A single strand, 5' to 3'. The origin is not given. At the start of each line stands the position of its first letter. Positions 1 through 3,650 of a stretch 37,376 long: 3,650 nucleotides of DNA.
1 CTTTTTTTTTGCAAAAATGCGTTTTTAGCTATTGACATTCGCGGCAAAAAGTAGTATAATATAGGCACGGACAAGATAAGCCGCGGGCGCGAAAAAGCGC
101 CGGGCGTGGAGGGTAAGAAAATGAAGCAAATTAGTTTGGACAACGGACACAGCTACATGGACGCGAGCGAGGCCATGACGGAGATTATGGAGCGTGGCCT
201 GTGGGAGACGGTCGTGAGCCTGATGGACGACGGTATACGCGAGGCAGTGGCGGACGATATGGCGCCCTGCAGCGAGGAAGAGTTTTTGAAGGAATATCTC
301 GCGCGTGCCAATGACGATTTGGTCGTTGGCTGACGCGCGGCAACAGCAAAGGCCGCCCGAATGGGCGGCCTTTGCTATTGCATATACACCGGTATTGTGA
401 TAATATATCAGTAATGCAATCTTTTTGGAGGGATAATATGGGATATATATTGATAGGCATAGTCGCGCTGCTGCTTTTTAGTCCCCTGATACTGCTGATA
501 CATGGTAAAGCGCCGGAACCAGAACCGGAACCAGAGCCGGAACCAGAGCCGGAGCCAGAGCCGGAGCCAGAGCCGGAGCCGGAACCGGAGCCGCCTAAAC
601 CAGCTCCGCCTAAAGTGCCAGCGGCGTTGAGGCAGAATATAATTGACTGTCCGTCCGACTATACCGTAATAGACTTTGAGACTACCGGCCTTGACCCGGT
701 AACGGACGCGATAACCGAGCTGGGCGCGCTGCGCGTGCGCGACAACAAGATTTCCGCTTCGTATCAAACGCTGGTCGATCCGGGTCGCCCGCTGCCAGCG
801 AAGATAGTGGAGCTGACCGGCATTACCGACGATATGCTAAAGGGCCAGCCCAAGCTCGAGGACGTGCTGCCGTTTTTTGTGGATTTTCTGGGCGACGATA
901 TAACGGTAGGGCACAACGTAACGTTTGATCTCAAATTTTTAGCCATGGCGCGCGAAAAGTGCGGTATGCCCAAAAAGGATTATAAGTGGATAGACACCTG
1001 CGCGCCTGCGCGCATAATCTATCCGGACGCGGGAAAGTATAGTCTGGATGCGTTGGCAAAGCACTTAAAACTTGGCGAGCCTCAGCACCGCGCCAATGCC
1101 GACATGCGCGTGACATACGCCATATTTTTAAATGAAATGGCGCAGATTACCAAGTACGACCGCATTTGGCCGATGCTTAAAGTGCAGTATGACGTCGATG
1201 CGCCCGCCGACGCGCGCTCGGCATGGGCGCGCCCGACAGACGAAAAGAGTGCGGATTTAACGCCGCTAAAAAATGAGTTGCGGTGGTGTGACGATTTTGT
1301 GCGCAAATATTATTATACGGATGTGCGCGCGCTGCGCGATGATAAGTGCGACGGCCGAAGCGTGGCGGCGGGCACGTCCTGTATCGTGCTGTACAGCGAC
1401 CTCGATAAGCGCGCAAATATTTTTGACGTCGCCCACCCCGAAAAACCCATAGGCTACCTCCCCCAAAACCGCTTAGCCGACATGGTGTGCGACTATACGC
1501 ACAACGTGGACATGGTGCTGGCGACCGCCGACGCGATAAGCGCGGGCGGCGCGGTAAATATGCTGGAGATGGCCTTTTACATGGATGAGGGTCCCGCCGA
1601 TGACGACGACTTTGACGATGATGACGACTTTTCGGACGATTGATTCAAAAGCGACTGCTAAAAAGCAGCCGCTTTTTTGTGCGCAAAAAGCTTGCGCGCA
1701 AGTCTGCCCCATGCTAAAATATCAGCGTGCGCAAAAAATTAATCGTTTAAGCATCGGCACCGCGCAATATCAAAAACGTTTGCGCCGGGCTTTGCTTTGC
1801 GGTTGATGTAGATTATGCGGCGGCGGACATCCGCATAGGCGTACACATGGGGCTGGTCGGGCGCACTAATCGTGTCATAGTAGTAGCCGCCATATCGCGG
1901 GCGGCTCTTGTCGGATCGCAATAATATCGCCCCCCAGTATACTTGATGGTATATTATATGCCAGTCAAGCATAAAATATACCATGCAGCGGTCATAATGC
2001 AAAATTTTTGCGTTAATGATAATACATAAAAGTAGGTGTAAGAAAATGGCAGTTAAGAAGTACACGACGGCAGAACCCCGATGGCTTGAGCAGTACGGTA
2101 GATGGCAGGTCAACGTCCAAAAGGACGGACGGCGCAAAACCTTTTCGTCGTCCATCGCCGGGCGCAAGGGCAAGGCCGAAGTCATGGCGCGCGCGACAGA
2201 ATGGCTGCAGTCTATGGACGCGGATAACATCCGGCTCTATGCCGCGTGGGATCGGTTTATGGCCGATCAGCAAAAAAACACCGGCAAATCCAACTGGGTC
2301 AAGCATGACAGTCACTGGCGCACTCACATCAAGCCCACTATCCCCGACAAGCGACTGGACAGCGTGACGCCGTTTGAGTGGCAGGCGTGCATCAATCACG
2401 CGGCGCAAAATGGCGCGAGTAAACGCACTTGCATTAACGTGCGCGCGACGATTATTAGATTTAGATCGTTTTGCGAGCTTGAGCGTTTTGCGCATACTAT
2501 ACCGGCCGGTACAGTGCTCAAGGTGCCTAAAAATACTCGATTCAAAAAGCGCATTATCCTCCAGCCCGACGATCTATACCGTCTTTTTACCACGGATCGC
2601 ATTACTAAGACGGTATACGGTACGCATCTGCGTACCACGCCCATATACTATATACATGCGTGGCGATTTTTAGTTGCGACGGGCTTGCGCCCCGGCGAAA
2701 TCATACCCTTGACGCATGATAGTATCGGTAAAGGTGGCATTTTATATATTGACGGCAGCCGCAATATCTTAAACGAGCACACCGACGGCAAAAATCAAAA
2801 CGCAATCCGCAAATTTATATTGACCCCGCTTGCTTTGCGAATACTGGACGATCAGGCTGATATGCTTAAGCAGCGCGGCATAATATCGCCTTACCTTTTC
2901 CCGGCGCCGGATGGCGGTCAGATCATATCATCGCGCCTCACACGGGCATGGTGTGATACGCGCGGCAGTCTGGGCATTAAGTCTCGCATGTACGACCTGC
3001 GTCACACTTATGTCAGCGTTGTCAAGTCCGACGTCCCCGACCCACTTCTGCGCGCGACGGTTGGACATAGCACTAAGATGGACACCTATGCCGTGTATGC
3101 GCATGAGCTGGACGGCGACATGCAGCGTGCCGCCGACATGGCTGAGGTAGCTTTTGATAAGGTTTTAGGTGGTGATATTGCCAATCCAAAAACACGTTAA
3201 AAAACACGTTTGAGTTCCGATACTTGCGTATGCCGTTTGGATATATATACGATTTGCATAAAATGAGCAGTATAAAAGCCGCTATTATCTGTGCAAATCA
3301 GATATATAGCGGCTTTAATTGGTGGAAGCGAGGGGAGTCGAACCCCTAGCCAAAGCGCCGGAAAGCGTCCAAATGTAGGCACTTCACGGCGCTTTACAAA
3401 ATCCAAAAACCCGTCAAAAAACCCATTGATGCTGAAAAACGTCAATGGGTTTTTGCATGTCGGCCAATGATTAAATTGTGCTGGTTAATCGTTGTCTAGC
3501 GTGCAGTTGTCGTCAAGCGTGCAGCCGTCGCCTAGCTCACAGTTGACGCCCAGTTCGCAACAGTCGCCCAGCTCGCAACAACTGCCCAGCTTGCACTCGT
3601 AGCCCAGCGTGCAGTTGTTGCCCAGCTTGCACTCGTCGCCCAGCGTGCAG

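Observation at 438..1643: Membrane-tethered DEDDh exonuclease with (PE)13 spacer, HIRAN-like domain and SSB-like acidic tail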

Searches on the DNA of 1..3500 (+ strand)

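Call 20: search_dna_similar(query=window:1-3500:+, collection=phages, mode=distant, max_rows=15)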
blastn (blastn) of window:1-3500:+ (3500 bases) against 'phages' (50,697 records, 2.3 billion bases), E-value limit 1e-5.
Records with a match: 1; places in all: 1; records where one place covers at least 80% of the query: 0.
Best place of each record, by identity: 60-80% 1.
By first word of the organism name: Bacteriophage 1.
By host as written in the record: - 1.
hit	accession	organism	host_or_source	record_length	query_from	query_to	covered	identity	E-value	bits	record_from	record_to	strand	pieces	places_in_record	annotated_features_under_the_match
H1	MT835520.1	Bacteriophage sp.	human fecal samples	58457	220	296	2%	77.9%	1e-6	64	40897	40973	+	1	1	record has no annotation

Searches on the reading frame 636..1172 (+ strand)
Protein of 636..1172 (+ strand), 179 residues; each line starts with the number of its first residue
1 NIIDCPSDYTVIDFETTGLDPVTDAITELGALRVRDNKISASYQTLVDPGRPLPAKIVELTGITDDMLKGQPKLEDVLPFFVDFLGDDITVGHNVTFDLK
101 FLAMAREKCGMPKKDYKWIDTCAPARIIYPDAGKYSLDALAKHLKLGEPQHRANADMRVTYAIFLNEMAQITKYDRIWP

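Call 73: search_solved_structures(query=window:636-1172:+, max_evalue=0.00001, show_alignments=1)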
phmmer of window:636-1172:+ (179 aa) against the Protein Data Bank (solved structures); distinct sequences matched with E-value up to 0.00001: 10.
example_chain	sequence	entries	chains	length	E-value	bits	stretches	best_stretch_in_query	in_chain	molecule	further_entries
2p1j_A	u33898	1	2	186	2.3e-33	118.5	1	8-170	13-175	DNA polymerase III polC-type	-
9qpc_A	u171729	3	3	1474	2.1e-26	95.8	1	8-160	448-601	DNA polymerase III PolC-type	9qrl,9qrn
8zef_A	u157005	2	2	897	4.1e-18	68.8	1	8-165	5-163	3'-5' exonuclease DinG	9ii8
8fyc_K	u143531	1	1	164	1.3e-16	63.9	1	9-120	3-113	DEDDh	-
8fy9_A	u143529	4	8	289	1.3e-16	63.9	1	6-117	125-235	Cas2-DEDDh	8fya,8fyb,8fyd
8h18_A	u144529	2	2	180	1.4e-15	60.6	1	8-163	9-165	DnaQ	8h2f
4fzx_C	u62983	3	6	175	6.8e-11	45.3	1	11-167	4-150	Exodeoxyribonuclease 10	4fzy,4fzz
1j53_A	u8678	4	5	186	4e-09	39.5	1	10-150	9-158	DNA polymerase III, epsilon chain | DNA polymerase III epsilon subunit | DNA POLYMERASE III SUBUNIT EPSILON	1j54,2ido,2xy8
2gui_A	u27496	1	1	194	4.3e-09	39.4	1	10-150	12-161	DNA polymerase III epsilon subunit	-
5fku_D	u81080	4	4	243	9e-09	38.4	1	10-150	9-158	DNA POLYMERASE III SUBUNIT EPSILON | DNA POLYMERASE III EPSILON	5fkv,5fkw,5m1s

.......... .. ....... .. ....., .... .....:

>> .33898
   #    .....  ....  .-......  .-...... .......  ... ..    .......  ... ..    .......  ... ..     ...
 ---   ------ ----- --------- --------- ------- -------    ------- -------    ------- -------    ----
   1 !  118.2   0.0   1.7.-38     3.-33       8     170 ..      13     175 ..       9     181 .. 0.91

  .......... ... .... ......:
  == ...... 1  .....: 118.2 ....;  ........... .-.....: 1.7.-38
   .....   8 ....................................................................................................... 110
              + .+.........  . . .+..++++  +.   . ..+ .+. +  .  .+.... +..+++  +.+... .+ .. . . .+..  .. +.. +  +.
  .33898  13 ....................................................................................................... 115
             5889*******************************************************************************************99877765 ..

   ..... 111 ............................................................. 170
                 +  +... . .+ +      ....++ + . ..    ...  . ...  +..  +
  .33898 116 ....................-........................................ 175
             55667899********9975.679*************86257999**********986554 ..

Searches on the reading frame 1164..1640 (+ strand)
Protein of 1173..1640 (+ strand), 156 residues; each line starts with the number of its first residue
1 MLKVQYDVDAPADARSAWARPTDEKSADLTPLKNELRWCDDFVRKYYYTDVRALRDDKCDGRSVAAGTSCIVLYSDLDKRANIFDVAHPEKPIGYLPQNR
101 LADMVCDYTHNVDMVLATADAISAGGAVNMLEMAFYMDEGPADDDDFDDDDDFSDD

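Call 6: search_protein_families(library=phrogs, proteins=[window:1173-1640:+], max_evalue=1)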
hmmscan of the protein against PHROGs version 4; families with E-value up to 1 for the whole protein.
window:1173-1640:+ (156 aa): 1 family
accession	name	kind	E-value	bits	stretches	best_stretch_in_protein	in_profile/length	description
phrog_28622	-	unknown function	0.055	10.1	1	73-134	4830-4886/5652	-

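Call 7: search_protein_families(library=padloc, proteins=[window:1173-1640:+], max_evalue=1)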
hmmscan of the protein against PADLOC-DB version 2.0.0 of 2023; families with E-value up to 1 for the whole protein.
window:1173-1640:+ (156 aa): 0 families

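Call 12: search_solved_structures(query=window:1173-1640:+, max_evalue=10)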
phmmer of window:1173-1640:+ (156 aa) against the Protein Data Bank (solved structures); distinct sequences matched with E-value up to 10: 0.

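Call 14: find_homologous_proteins(query=window:1173-1640:+, max_evalue=10)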
Query window:1173-1640:+ (156 aa): 1 proteins with E <= 10 among 57 candidates.
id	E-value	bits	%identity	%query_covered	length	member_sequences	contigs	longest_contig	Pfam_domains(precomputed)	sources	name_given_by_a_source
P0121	6.1e-99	346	100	100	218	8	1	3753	-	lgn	-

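Call 15: search_protein_families(library=pfam, proteins=[window:1173-1640:+], max_evalue=10)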
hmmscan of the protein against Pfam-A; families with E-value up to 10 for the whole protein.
window:1173-1640:+ (156 aa): 0 families

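Call 25: search_protein_representatives(alignment_id=A2)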
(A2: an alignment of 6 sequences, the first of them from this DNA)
Query: 6 sequences, 144 profile positions. Proteins with E-value up to 0.001 (for the whole library): 6; up to 1e-10: 2; up to 1e-30: 2. The best 6 are listed.
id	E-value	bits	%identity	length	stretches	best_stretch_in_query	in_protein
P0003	1.0e-71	255.9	-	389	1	1-143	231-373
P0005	7.6e-56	204.5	-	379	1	1-144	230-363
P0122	2.6e-05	40.6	-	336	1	15-140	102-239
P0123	1.3e-04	38.3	-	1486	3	65-103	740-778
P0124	3.5e-04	36.9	-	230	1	39-142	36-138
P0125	1.0e-03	35.5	-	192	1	24-128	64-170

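Call 26: search_protein_families(library=pfam, proteins=[P0122, P0123, P0124, P0125], max_evalue=0.1)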
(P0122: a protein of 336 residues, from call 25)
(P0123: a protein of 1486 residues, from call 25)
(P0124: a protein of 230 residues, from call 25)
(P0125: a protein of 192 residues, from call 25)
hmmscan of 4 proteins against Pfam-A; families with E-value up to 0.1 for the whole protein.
P0122 (336 aa): 5 families
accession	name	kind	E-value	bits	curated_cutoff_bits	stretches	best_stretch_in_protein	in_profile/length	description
PF08797.16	HIRAN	-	1.2e-06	28.7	24.7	1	166-200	22-57/96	HIRAN domain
PF06170.17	DUF983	-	0.018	15.8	22.6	1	11-59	29-77/85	Protein of unknown function (DUF983)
PF07332.16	Phage_holin_3_6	-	0.031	14.8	28.4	1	13-64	45-96/116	Putative Actinobacterial Holin-X, holin superfamily III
PF24432.1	DUF7555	-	0.041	14.3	28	1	13-95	15-96/133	Family of unknown function (DUF7555)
PF03422.21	CBM_6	-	0.045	14.5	28.9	1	252-331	12-92/125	Carbohydrate binding module (family 6)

P0123 (1486 aa): 2 families
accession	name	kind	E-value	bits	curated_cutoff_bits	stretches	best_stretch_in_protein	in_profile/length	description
PF04686.18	SsgA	-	4.3e-05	23.8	25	0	1363-1407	37-81/98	Streptomyces sporulation and cell division protein, SsgA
PF24354.1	NDNF_N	-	0.00016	21.8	25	0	718-776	58-113/133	Neuron-derived neurotrophic factor, N-terminal domain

P0124 (230 aa): 7 families
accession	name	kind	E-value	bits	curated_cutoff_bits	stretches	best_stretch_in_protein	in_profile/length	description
PF08797.16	HIRAN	-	1.2e-09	38.3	24.7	1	51-118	6-75/96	HIRAN domain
PF05605.18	zf-Di19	-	0.0076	16.9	27.5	1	18-33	5-20/54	Drought induced 19 protein (Di19), zinc-binding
PF13005.12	zf-IS66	-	0.009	16.8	27.3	0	163-189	6-34/46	zinc-finger binding domain of transposase IS66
PF13913.12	zf-C2HC_2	-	0.028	14.6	27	0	18-33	5-20/25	zinc-finger of a C2HC-type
PF12773.13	DZR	-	0.037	14.6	27.3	1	3-22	27-45/45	Double zinc ribbon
PF18439.7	zf_UBZ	-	0.042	13.9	25.6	0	18-33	5-20/32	Ubiquitin-Binding Zinc Finger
PF09538.15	FYDLN_acid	-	0.054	14.7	23.9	1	3-43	12-54/105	Protein of unknown function (FYDLN_acid)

P0125 (192 aa): 6 families
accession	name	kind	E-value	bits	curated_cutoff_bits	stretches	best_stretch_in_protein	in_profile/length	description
PF08797.16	HIRAN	-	0.00058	20.1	24.7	1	110-153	23-66/96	HIRAN domain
PF04277.18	OAD_gamma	-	0.014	16.5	27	1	33-76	16-57/76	Oxaloacetate decarboxylase, gamma chain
PF23933.1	DUF7269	-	0.045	14.3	29.1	1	9-86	3-81/162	Family of unknown function (DUF7269)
PF12794.12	MscS_TM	-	0.053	12.8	28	1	6-64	132-190/339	Mechanosensitive ion channel inner membrane domain 1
PF06679.17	DUF1180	-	0.075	13.9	27.7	1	32-78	4-54/167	Membrane protein FAM174-like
PF20087.4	DUF6479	-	0.098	13.5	25.4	0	29-71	26-69/120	Family of unknown function (DUF6479)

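Call 30: search_solved_structures(query=A2, max_evalue=10, show_alignments=3)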
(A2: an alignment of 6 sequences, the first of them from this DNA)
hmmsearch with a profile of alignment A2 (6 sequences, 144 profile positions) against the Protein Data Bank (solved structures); distinct sequences matched with E-value up to 10: 1.
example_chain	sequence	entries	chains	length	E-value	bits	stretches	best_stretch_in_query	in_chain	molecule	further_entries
9h0n_A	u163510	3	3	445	0.57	13.5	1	47-133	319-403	Extracellular solute-binding protein, family 1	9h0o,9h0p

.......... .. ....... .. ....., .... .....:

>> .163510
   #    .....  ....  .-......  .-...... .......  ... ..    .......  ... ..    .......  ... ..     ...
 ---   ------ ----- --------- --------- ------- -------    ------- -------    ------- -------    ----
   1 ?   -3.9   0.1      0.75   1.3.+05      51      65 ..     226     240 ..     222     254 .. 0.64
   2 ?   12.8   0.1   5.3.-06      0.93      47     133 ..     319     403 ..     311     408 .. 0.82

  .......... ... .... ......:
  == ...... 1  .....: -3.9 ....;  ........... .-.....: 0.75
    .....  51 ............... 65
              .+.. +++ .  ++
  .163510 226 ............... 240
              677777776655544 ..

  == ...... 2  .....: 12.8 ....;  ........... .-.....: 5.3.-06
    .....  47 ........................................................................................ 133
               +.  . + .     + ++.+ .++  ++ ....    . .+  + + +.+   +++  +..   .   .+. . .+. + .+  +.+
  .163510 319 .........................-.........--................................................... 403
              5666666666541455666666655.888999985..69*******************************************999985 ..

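Call 89: search_dna_similar(query=window:1173-1640:+, collection=phages, mode=protein, max_evalue=0.1, max_rows=15)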
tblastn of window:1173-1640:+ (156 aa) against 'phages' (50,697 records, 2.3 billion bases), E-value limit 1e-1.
No match.
